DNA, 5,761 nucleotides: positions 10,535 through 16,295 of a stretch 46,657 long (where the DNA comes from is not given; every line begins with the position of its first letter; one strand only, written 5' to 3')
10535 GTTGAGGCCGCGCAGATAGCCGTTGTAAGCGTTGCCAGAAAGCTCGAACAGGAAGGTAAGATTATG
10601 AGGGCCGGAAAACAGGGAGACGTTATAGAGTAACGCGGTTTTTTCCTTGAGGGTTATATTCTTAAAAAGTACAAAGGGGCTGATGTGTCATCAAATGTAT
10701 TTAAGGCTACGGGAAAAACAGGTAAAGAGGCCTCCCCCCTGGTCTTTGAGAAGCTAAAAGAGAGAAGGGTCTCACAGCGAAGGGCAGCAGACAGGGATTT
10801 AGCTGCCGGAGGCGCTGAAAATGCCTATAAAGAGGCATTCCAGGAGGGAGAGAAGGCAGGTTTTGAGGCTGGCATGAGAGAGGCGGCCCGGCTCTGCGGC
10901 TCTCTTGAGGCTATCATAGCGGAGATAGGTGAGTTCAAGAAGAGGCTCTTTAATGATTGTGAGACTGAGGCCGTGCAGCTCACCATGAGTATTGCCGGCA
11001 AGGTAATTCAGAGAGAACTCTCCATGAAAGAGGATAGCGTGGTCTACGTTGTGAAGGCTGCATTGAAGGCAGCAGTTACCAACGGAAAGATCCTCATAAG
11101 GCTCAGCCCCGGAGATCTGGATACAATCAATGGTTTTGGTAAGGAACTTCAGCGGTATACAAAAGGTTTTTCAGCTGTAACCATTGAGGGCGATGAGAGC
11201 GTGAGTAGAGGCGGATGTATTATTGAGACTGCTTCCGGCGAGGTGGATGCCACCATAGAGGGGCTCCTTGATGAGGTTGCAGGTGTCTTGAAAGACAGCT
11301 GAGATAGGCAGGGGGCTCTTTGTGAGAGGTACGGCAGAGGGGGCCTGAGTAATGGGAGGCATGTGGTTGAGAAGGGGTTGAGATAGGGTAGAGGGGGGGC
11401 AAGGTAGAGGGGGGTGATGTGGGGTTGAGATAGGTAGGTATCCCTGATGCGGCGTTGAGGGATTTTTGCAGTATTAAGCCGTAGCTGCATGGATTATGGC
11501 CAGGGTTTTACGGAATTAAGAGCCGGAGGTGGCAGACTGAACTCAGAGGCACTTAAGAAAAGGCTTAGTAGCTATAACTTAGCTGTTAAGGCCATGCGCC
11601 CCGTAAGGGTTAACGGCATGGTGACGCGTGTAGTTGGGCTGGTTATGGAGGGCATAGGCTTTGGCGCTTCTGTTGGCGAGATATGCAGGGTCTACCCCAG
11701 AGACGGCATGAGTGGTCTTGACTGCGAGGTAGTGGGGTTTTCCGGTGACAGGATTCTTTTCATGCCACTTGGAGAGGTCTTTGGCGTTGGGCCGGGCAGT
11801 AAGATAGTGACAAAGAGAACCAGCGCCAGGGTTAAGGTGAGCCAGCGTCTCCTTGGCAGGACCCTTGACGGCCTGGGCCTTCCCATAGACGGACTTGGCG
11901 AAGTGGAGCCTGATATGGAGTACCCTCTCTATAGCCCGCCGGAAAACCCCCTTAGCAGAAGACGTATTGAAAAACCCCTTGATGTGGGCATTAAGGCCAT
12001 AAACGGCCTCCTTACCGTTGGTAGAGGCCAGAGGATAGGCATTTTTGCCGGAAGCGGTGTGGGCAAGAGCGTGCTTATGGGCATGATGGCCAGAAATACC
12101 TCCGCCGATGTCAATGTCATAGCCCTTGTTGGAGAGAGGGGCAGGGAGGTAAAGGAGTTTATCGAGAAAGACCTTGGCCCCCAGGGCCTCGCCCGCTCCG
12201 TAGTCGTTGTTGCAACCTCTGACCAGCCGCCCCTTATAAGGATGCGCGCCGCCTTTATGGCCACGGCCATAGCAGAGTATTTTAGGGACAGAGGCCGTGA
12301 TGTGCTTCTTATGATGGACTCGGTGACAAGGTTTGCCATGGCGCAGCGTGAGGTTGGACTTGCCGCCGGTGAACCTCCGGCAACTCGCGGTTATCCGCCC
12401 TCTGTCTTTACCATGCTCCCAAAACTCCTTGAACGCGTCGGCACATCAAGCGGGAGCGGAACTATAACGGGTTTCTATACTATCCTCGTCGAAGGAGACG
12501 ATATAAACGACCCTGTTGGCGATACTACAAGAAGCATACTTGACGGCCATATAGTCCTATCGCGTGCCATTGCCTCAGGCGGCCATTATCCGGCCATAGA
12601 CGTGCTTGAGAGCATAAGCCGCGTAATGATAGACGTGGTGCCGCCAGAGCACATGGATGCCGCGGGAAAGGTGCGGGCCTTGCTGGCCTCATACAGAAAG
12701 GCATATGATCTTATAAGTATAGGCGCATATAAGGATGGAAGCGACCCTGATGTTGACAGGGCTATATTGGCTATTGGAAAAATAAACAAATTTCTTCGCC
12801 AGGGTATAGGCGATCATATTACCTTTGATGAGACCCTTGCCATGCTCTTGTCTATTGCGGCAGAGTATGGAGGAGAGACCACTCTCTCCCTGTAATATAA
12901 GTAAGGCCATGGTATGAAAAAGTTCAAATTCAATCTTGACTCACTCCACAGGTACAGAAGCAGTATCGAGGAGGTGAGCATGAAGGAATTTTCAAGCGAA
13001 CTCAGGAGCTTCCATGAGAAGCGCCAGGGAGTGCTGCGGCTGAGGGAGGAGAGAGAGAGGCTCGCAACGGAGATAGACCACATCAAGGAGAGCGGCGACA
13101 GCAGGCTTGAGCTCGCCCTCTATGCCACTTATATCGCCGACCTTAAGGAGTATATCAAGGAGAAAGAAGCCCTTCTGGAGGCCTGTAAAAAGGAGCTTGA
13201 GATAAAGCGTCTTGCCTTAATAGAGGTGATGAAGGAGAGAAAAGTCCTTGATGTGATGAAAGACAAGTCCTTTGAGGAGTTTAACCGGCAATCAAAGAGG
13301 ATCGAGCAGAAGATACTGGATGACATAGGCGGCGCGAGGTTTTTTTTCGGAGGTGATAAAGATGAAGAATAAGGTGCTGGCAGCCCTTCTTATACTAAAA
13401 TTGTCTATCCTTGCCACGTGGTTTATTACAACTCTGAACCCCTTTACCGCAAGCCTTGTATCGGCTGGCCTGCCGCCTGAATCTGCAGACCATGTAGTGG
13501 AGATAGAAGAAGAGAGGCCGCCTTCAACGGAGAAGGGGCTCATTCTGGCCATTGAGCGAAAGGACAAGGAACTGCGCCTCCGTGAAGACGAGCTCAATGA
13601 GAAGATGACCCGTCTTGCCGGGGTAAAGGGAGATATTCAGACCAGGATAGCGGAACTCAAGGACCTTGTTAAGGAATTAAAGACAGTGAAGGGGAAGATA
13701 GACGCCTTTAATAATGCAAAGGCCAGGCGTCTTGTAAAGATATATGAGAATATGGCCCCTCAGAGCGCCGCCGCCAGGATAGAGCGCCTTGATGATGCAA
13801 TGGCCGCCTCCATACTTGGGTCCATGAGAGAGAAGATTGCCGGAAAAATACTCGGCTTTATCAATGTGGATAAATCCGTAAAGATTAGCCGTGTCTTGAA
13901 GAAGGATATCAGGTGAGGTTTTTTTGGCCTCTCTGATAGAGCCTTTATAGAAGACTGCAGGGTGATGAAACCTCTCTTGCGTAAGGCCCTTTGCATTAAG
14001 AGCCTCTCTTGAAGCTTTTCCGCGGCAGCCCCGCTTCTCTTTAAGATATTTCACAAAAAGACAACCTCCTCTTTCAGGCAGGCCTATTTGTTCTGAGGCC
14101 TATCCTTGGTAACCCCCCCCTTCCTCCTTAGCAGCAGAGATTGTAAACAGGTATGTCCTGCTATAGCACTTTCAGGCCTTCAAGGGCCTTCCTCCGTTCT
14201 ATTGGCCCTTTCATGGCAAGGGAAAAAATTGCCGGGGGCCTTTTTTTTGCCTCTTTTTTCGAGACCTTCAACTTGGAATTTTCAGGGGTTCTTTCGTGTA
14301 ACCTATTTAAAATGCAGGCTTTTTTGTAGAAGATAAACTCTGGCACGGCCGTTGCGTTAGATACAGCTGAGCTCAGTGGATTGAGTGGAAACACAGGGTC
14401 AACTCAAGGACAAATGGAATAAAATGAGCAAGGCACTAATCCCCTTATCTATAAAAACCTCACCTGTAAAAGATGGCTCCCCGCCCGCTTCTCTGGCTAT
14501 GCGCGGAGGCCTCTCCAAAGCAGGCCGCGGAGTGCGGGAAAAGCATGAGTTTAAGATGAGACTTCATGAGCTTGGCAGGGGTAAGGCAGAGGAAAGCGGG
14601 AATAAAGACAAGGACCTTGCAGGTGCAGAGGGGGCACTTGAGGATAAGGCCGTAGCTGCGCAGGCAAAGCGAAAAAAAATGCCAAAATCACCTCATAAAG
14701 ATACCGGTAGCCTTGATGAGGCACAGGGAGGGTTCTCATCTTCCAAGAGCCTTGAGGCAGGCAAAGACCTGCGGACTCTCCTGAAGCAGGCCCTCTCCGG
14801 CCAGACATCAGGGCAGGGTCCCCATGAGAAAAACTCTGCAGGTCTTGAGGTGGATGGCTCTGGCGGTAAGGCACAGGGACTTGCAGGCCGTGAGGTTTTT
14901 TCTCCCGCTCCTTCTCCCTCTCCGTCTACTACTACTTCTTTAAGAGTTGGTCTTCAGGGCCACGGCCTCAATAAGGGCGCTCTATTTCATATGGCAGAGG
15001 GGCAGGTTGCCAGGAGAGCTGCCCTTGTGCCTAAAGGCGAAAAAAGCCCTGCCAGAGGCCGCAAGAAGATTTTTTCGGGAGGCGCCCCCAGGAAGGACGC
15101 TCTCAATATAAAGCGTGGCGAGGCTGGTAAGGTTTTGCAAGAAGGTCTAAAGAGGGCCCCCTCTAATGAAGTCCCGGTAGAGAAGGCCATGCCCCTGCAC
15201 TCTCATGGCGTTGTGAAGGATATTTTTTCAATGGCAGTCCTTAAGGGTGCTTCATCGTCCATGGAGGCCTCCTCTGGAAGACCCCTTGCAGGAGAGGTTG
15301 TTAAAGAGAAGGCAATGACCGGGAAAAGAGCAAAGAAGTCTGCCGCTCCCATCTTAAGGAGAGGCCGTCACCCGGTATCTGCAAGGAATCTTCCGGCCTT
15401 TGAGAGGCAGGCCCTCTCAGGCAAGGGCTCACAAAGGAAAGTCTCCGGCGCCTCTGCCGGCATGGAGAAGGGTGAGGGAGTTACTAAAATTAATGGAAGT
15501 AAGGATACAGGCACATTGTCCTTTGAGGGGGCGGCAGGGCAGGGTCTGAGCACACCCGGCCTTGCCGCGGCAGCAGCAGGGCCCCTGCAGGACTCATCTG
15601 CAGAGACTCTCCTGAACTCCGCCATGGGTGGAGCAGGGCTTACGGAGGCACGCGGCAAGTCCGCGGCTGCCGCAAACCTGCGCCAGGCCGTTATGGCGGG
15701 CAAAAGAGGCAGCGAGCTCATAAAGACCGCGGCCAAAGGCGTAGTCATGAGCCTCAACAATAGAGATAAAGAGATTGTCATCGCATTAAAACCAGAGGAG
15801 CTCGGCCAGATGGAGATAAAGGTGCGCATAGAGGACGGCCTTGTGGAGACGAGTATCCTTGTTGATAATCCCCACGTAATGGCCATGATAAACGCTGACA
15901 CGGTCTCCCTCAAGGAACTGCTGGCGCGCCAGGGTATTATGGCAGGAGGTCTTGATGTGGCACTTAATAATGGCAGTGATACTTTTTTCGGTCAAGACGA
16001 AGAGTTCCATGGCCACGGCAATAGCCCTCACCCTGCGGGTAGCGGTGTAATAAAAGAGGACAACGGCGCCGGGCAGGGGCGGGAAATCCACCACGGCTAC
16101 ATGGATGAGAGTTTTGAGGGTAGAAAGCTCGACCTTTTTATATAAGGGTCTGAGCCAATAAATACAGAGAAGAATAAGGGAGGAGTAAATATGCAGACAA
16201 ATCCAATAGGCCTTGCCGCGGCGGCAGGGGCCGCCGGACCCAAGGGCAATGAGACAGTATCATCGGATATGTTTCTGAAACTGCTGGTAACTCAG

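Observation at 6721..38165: A family of sense-strand G-tract-rich, C-depleted spacers punctuates the flagellar super-operon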

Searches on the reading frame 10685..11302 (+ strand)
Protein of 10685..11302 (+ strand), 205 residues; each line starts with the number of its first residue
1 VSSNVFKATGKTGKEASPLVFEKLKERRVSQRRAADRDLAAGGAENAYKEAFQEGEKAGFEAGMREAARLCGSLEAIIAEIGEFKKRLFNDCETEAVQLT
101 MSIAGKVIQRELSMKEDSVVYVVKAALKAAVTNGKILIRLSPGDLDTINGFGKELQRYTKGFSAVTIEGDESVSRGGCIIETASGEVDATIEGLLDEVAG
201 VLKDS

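Call 10: search_protein_families(library=pfam, proteins=[window:10685-11302:+])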
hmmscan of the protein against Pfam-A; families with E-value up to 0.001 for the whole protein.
window:10685-11302:+ (205 aa): 2 families
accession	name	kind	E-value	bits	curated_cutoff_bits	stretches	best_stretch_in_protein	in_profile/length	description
PF02108.21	FliH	-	8.9e-22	77.8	24.1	1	72-193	5-123/128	Flagellar assembly protein FliH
PF06635.17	T3SS_SCTL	-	0.0006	19.8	23.3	1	34-191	38-187/206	Type 3 secretion system stator protein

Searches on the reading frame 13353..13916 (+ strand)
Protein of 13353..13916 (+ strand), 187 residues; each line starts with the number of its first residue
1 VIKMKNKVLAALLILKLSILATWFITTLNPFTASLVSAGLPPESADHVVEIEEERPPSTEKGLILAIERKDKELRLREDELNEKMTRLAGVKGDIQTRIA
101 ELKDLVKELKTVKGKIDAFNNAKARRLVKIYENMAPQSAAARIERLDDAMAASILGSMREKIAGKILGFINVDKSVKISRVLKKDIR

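Call 11: search_protein_families(library=pfam, proteins=[window:13353-13916:+])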
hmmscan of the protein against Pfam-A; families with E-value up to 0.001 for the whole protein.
window:13353-13916:+ (187 aa): 1 family
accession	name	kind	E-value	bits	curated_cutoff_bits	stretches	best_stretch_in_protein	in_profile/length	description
PF03448.22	MgtE_N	-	4.3e-05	24.4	25.9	1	113-183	28-98/102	MgtE intracellular N domain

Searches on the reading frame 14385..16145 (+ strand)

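Call 11: search_protein_families(library=pfam, proteins=[window:14385-16145:+])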
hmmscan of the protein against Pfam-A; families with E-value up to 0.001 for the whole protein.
window:14385-16145:+ (586 aa): 1 family
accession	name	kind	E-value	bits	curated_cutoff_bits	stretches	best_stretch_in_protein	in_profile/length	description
PF02120.21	Flg_hook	-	3.3e-14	52.9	29.8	1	453-531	4-82/85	Flagellar hook-length control protein FliK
